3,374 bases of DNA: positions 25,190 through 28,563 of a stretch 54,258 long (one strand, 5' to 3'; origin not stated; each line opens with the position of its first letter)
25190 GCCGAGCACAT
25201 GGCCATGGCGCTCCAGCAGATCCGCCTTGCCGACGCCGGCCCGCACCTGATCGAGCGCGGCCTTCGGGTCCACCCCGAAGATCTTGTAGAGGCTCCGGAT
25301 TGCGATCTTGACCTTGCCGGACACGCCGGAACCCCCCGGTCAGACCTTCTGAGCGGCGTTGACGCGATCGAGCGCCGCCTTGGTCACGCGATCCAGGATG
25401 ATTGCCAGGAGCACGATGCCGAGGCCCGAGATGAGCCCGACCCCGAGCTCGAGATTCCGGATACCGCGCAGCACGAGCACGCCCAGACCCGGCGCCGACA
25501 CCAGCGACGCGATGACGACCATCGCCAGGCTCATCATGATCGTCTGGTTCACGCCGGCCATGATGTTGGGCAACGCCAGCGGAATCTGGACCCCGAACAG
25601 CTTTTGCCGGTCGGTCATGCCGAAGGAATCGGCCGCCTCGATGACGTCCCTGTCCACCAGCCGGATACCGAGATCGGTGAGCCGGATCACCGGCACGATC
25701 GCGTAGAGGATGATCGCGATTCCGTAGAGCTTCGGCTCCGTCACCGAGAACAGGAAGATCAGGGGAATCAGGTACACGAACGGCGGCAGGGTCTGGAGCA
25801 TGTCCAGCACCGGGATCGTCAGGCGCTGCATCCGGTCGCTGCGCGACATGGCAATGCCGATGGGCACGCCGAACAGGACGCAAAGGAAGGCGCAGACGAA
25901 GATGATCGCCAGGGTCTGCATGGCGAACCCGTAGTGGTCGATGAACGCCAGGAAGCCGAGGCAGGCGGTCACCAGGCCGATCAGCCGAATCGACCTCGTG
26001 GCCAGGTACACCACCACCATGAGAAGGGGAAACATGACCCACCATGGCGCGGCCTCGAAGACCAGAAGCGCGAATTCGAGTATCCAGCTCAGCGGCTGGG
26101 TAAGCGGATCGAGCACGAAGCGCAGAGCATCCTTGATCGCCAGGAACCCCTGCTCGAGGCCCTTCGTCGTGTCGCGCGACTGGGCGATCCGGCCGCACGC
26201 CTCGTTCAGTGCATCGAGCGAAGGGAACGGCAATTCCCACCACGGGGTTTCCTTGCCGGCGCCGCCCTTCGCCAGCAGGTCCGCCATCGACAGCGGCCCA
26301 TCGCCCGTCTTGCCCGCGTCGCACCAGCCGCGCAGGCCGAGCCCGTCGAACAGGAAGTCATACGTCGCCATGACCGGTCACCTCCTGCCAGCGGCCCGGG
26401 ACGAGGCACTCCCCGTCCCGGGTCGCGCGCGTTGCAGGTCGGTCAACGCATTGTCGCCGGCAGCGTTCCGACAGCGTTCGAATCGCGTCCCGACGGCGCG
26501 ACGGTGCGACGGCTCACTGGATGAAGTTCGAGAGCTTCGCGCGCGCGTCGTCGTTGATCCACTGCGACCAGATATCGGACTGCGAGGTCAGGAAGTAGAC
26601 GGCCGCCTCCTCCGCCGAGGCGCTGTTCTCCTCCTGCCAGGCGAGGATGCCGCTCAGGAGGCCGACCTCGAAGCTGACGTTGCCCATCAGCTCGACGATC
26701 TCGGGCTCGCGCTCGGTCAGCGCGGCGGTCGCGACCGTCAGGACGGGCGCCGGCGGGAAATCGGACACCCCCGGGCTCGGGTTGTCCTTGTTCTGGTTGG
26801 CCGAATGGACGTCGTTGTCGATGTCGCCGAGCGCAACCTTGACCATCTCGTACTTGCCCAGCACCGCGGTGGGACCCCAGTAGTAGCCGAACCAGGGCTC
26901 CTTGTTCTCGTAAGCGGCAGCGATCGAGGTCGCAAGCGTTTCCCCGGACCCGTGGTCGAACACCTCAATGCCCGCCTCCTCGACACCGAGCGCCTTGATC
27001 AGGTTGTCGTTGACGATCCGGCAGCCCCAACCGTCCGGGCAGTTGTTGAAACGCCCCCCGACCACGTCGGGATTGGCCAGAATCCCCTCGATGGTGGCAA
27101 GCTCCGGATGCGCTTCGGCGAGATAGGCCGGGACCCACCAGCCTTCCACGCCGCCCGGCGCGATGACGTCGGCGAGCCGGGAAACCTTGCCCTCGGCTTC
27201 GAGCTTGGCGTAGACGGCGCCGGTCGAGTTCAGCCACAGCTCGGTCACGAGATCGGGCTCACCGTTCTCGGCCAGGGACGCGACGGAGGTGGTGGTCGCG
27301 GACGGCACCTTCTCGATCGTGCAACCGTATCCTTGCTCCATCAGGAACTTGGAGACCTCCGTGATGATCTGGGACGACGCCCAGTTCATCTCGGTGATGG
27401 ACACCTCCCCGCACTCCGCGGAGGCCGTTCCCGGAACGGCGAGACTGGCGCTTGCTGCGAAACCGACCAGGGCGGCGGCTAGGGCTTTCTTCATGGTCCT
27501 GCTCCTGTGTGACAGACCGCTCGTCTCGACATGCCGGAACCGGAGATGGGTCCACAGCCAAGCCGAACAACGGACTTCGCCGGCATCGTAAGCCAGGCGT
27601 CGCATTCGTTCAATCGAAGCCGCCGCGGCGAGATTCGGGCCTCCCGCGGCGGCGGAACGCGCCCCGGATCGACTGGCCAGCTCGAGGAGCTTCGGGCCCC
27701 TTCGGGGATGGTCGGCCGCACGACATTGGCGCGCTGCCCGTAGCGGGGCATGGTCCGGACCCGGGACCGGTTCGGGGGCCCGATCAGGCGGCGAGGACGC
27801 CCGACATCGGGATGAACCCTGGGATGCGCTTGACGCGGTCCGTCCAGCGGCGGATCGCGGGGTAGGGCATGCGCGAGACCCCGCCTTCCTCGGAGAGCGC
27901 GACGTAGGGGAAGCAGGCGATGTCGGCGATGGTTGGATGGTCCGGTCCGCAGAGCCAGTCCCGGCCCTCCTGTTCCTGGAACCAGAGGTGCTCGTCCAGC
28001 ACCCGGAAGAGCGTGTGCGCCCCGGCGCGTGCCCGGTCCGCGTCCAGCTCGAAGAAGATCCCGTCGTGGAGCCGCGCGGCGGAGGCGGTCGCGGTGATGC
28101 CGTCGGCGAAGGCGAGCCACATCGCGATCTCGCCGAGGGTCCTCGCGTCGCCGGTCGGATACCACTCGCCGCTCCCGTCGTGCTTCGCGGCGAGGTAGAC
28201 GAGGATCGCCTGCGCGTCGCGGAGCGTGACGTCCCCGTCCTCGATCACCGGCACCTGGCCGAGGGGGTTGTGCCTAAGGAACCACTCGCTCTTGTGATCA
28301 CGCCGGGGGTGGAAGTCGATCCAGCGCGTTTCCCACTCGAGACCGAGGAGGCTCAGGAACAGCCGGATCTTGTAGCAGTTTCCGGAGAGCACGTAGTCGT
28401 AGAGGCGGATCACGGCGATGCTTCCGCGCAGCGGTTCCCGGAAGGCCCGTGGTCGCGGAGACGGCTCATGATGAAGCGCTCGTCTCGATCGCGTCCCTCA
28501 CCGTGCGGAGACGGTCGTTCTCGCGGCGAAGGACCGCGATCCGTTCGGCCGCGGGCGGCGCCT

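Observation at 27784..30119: Oxygenase with degenerate Rieske site + stand-alone Rieske protein + GST: an NdmCDE-like split oxygenase lacking a reductase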

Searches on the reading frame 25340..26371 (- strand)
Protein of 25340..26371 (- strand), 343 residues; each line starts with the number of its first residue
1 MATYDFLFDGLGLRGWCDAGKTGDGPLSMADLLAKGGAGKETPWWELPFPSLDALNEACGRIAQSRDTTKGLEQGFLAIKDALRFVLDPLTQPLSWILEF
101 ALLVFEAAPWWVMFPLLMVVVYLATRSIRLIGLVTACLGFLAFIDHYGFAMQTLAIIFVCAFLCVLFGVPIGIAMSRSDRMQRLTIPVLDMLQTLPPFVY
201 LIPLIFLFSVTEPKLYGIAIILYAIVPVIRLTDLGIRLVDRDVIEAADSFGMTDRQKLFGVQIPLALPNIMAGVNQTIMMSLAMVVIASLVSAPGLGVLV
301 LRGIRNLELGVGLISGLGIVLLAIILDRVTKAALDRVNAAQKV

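Call 7: search_protein_families(library=pfam, proteins=[window:25340-26371:-], max_evalue=0.001)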
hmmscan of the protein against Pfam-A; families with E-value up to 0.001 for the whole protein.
window:25340-26371:- (343 aa): 1 family
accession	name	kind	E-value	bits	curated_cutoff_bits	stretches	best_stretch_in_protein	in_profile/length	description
PF00528.27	BPD_transp_1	-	1.1e-18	68.1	26.4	1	168-332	1-177/184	Binding-protein-dependent transport system inner membrane component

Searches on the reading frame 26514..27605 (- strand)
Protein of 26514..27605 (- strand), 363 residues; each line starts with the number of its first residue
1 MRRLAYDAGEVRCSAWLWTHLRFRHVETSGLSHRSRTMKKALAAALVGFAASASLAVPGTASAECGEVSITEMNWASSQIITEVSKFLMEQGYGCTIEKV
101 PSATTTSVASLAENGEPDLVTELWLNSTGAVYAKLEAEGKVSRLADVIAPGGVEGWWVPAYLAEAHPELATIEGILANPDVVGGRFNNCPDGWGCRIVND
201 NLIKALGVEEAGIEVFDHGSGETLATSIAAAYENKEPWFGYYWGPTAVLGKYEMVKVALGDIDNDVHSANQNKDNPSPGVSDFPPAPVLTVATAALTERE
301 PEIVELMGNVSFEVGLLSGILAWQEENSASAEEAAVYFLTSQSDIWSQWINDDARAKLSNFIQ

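Call 7: search_protein_families(library=pfam, proteins=[window:26514-27605:-], max_evalue=0.001)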
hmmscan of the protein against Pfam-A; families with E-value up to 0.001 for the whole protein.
window:26514-27605:- (363 aa): 1 family
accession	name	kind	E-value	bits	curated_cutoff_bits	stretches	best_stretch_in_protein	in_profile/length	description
PF04069.17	OpuAC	-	1.2e-51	176.2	21.2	1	67-340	2-256/257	Substrate binding domain of ABC-type glycine betaine transport system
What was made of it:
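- An OpuAC ABC transporter lies downstream on the same strand (24263-27494; call 7).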

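Call 84: search_protein_families(library=ncbifam, proteins=[window:26514-27494:-], max_evalue=0.01)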
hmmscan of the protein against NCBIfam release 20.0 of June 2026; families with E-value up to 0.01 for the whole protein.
window:26514-27494:- (326 aa): 2 families
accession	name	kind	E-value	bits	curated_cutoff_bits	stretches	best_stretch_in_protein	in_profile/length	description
NF008334.0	PRK11119.1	equivalog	6.4e-09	35.3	215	1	12-319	12-329/331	glycine betaine/L-proline ABC transporter substrate-binding protein ProX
TIGR03414.1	ABC_choline_bnd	subfamily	1.6e-07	30.9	379.05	1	25-315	5-274/291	choline ABC transporter substrate-binding protein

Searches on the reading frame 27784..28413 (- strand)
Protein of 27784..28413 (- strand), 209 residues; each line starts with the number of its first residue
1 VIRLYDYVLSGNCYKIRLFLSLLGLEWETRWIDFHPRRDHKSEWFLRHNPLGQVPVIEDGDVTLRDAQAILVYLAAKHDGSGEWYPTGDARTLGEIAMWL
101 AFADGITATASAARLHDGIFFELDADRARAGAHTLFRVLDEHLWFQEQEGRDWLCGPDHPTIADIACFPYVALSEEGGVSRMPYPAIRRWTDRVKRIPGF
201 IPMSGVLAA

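Call 3: search_protein_families(library=pfam, proteins=[window:27784-28413:-], max_evalue=1)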
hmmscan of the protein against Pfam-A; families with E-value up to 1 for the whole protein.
window:27784-28413:- (209 aa): 8 families
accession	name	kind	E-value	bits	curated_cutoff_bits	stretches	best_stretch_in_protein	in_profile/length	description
PF13409.12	GST_N_2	-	2.5e-15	57.3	25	1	10-76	2-69/70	Glutathione S-transferase, N-terminal domain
PF13417.12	GST_N_3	-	8.4e-14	52.1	22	1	4-81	1-74/75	Glutathione S-transferase, N-terminal domain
PF02798.26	GST_N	-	2.6e-13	50.5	20.9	1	3-75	4-75/76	Glutathione S-transferase, N-terminal domain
PF13410.11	GST_C_2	-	6.9e-07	29.7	24.9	1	126-193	5-69/69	Glutathione S-transferase, C-terminal domain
PF00043.30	GST_C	-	0.00023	21.8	20.7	1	124-197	23-92/93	Glutathione S-transferase, C-terminal domain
PF14497.11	GST_C_3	-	0.0021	18.7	21.6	1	134-199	33-96/104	Glutathione S-transferase, C-terminal domain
PF17172.10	GST_N_4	-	0.052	14.7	30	1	13-78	3-59/99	Glutathione S-transferase N-terminal domain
PF17264.7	DUF5330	-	0.23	11.9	27.5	1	126-143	42-59/65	Family of unknown function (DUF5330)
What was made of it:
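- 27784..28413 (-): G3: GST-like protein (209 aa), an NdmE homologue with the SGNCYK N-terminal motif. Pfam GST_N/GST_C (call 3).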

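Call 4: search_protein_families(library=ncbifam, proteins=[window:27784-28413:-], max_evalue=1)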
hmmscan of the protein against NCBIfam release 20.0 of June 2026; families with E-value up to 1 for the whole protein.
window:27784-28413:- (209 aa): 5 families
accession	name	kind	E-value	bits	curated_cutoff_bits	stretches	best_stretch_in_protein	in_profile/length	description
TIGR01262.1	maiA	equivalog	7.6e-15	55.1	171.05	2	4-80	2-79/211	maleylacetoacetate isomerase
NF010579.0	PRK13972.1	equivalog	6.5e-10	38.9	332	1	1-198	1-197/215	GSH-dependent disulfide bond oxidoreductase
NF050814.1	FtsZBindFzlA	equivalog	1.7e-08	34.5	300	1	3-203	6-209/228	FtsZ-binding protein FzlA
NF007831.0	PRK10542.1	equivalog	0.00021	20.9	198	1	19-196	17-187/201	glutathione transferase GstA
NF011693.0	PRK15113.1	equivalog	0.042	13.5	150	1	21-81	27-86/214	glutathione transferase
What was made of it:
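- G3 keeps a GST N-terminal SGNCYK motif and has weak similarity to the YfcG-type GSH-dependent disulfide oxidoreductase model (E 6.5e-10, call 4).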

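Call 52: search_solved_structures(query=window:27784-28413:-, max_evalue=0.001, show_alignments=1)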
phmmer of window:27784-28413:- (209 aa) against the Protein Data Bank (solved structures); distinct sequences matched with E-value up to 0.001: 152 (the best 60 are shown).
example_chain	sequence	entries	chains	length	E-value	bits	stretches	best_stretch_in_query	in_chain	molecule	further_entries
3m3m_A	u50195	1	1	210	3.9e-22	81.9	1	3-203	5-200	Glutathione S-transferase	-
4hz2_A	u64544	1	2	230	7.5e-18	67.9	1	2-200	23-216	Glutathione S-transferase domain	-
3m8n_A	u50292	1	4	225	2.4e-14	56.4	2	2-76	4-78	Possible glutathione S-transferase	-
4gsn_A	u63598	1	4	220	1.6e-13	53.8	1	4-205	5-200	Glutathione S-transferase E2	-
3zmk_A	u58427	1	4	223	2.3e-13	53.2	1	4-202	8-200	GLUTATHIONE S-TRANSFERASE E2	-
2il3_A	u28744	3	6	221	2.7e-13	53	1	4-202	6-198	Epsilon-class Glutathione S-transferase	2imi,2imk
6tah_DAA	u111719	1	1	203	8.2e-13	51.4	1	2-198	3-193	Glutathione S-transferase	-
6tah_CAA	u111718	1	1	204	8.3e-13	51.4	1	2-198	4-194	Glutathione S-transferase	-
6tah_B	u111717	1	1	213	9.6e-13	51.2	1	2-198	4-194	Glutathione S-transferase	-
6tah_AAA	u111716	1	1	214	9.7e-13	51.2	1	2-198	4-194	Glutathione S-transferase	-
6tum_A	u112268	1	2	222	9.9e-13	51.1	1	2-198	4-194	Glutathione S-transferase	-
4eci_A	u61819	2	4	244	1.1e-12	51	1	2-198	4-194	glutathione S-transferase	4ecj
3zml_A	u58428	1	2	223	1.1e-12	50.9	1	4-202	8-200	GLUTATHIONE S-TRANSFERASE E2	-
6to3_AAA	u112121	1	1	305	1.3e-12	50.7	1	3-199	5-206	Glutathione transferase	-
1ljr_A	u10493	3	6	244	6.7e-12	48.4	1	14-100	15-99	GLUTATHIONE S-TRANSFERASE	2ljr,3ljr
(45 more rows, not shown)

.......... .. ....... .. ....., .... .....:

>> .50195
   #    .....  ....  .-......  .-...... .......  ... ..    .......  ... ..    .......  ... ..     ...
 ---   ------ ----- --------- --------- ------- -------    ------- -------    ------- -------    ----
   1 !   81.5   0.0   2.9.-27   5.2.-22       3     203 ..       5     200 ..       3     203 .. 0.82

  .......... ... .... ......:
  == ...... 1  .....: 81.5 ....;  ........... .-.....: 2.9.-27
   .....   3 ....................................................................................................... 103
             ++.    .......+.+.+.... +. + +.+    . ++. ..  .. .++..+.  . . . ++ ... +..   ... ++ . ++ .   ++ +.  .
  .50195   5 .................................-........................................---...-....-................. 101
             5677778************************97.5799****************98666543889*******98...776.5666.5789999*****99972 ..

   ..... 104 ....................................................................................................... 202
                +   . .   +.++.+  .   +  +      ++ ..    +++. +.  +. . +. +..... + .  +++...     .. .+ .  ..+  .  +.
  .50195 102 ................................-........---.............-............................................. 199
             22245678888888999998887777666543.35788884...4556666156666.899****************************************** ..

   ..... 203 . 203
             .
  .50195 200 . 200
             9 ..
